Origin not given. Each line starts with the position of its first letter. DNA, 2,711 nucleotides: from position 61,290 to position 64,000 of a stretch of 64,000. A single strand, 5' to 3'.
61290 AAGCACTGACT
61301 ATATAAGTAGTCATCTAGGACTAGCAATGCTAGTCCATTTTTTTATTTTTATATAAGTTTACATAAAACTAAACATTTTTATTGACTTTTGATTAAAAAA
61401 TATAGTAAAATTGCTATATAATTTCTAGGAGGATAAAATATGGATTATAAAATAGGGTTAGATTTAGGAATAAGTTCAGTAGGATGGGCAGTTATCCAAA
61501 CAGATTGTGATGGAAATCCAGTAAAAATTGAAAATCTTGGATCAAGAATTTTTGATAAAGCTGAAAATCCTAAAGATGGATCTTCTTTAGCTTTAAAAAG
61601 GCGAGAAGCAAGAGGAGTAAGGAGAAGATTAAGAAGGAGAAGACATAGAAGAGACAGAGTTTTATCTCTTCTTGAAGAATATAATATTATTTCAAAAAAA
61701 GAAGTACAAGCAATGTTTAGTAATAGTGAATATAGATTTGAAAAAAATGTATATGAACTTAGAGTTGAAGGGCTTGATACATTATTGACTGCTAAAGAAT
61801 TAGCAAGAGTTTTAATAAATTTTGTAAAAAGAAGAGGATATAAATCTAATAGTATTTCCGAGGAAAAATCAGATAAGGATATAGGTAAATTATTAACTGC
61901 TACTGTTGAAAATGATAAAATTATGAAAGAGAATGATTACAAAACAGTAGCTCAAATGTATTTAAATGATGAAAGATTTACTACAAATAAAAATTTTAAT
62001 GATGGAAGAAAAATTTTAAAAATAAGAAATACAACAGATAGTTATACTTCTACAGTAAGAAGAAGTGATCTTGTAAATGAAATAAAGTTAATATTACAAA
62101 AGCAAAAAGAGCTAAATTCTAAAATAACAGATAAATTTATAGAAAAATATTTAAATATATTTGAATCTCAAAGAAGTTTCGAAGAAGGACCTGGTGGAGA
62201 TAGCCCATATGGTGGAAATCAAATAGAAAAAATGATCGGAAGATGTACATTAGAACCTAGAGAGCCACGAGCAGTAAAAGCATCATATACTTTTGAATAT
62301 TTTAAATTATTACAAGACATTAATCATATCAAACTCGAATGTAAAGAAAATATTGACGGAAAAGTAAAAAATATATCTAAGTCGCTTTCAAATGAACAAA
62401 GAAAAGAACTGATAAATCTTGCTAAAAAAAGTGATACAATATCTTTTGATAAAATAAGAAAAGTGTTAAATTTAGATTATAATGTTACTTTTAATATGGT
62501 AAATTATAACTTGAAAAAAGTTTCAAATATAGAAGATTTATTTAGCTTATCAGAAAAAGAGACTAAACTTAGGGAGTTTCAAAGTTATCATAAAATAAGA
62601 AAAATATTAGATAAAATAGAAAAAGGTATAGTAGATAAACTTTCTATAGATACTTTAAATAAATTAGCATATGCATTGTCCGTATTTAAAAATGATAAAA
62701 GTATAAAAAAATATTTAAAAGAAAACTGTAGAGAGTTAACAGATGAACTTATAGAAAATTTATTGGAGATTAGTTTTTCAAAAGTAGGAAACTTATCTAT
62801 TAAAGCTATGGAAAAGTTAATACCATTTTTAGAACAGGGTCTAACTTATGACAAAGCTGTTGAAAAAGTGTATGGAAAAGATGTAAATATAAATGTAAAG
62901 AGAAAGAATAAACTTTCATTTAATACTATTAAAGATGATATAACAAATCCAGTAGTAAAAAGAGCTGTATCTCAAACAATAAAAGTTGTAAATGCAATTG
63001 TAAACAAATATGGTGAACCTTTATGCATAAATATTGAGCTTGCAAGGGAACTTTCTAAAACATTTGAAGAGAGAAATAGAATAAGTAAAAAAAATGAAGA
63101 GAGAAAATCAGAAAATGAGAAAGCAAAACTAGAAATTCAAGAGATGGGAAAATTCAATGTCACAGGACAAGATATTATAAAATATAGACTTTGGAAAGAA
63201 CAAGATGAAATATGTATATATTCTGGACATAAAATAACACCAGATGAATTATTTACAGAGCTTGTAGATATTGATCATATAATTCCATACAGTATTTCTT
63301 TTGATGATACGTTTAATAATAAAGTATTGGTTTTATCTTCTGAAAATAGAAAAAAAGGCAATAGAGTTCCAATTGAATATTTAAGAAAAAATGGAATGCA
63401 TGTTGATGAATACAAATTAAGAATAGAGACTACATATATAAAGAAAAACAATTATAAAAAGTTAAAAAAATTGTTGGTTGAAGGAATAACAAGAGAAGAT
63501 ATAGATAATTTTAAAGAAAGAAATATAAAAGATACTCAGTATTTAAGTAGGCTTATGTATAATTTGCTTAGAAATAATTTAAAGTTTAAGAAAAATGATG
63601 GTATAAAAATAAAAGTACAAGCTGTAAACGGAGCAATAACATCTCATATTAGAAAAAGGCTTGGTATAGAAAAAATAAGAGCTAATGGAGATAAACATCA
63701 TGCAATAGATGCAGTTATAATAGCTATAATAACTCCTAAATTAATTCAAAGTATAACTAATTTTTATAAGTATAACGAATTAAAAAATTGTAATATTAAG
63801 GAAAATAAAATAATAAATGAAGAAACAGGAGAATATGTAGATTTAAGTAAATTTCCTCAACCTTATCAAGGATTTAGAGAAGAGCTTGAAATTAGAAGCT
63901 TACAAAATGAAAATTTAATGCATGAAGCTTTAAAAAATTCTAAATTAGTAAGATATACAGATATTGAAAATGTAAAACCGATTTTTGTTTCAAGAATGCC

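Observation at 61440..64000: Compact Cas9 gene begins here and runs off the window; type II CRISPR-Cas locus continues downstream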

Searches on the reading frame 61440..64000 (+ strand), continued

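Call 56: find_encoding_contigs(protein=P0030, flank=4000, max_places=1)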
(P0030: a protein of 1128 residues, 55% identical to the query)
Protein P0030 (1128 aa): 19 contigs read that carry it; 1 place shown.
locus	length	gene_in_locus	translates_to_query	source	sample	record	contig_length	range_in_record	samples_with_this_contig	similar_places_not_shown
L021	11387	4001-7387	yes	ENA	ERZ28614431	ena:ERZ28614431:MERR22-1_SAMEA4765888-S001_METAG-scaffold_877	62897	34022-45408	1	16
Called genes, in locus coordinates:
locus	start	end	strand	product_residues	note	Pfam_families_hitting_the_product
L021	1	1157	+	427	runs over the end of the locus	PF01979:Amidohydro_1, PF07969:Amidohydro_3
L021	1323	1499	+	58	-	PF00037:Fer4 (weak), PF12797:Fer4_2 (weak), PF14697:Fer4_21, PF12838:Fer4_7, PF13187:Fer4_9, PF12797:Fer4_2 (weak), PF00037:Fer4, PF12837:Fer4_6 (weak), +4 more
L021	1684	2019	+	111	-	PF01381:HTH_3 (weak), PF12844:HTH_19 (weak)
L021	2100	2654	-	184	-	PF18306:LDcluster4 (weak), PF03641:Lysine_decarbox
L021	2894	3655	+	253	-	-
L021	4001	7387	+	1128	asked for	PF18470:Cas9_a (weak), PF13395:HNH_4, PF18541:RuvC_III (weak), PF22702:Cas9_RuvC, PF18541:RuvC_III (weak)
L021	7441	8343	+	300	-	PF01867:Cas_Cas1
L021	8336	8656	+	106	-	PF09827:CRISPR_Cas2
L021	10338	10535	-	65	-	-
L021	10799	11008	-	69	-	-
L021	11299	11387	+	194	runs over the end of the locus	PF13338:AbiEi_4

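Call 57: find_encoding_contigs(protein=P0080, flank=4000, max_places=1)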
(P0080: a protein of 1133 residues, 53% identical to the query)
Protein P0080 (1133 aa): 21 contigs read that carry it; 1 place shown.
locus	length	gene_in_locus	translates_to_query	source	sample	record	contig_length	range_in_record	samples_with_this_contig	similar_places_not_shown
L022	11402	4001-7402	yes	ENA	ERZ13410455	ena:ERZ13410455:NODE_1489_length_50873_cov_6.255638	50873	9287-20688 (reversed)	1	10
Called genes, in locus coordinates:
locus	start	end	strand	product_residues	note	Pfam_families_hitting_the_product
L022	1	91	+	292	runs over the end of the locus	PF02541:Ppx-GppA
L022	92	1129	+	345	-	-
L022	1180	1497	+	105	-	PF03091:CutA1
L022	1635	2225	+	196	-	PF02026:RyR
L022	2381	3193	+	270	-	-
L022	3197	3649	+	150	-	-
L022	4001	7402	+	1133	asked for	PF18470:Cas9_a, PF13395:HNH_4, PF18541:RuvC_III, PF22702:Cas9_RuvC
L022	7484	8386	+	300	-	PF01867:Cas_Cas1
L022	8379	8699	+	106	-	PF09827:CRISPR_Cas2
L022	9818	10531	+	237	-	PF04402:SIMPL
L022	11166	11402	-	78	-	PF02604:PhdYeFM_antitox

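Call 58: find_encoding_contigs(protein=P0108, flank=4000, max_places=1)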
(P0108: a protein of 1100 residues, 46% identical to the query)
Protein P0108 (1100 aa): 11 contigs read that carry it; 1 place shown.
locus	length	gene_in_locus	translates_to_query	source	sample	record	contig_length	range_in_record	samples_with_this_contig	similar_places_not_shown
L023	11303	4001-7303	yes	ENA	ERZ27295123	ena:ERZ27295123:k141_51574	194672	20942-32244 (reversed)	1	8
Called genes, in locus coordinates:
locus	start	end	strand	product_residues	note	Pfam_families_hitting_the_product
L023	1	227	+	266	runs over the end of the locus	PF00106:adh_short, PF01370:Epimerase (weak), PF08643:DUF1776 (weak), PF08659:KR, PF13460:NAD_binding_10 (weak), PF13561:adh_short_C2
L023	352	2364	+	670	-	PF00724:Oxidored_FMN, PF00890:FAD_binding_2, PF01266:DAO (weak), PF03486:HI0933_like, PF07992:Pyr_redox_2, PF12831:FAD_oxidored, PF13450:NAD_binding_8, PF13738:Pyr_redox_3 (weak), +4 more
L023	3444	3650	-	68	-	-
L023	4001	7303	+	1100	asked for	PF18470:Cas9_a, PF13395:HNH_4, PF18541:RuvC_III, PF22702:Cas9_RuvC (weak)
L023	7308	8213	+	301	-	PF01867:Cas_Cas1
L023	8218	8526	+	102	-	PF09827:CRISPR_Cas2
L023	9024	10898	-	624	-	PF02463:SMC_N (faint), PF00005:ABC_tran, PF13304:AAA_21 (faint)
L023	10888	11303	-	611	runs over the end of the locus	PF00005:ABC_tran, PF02463:SMC_N (faint), PF13304:AAA_21 (faint)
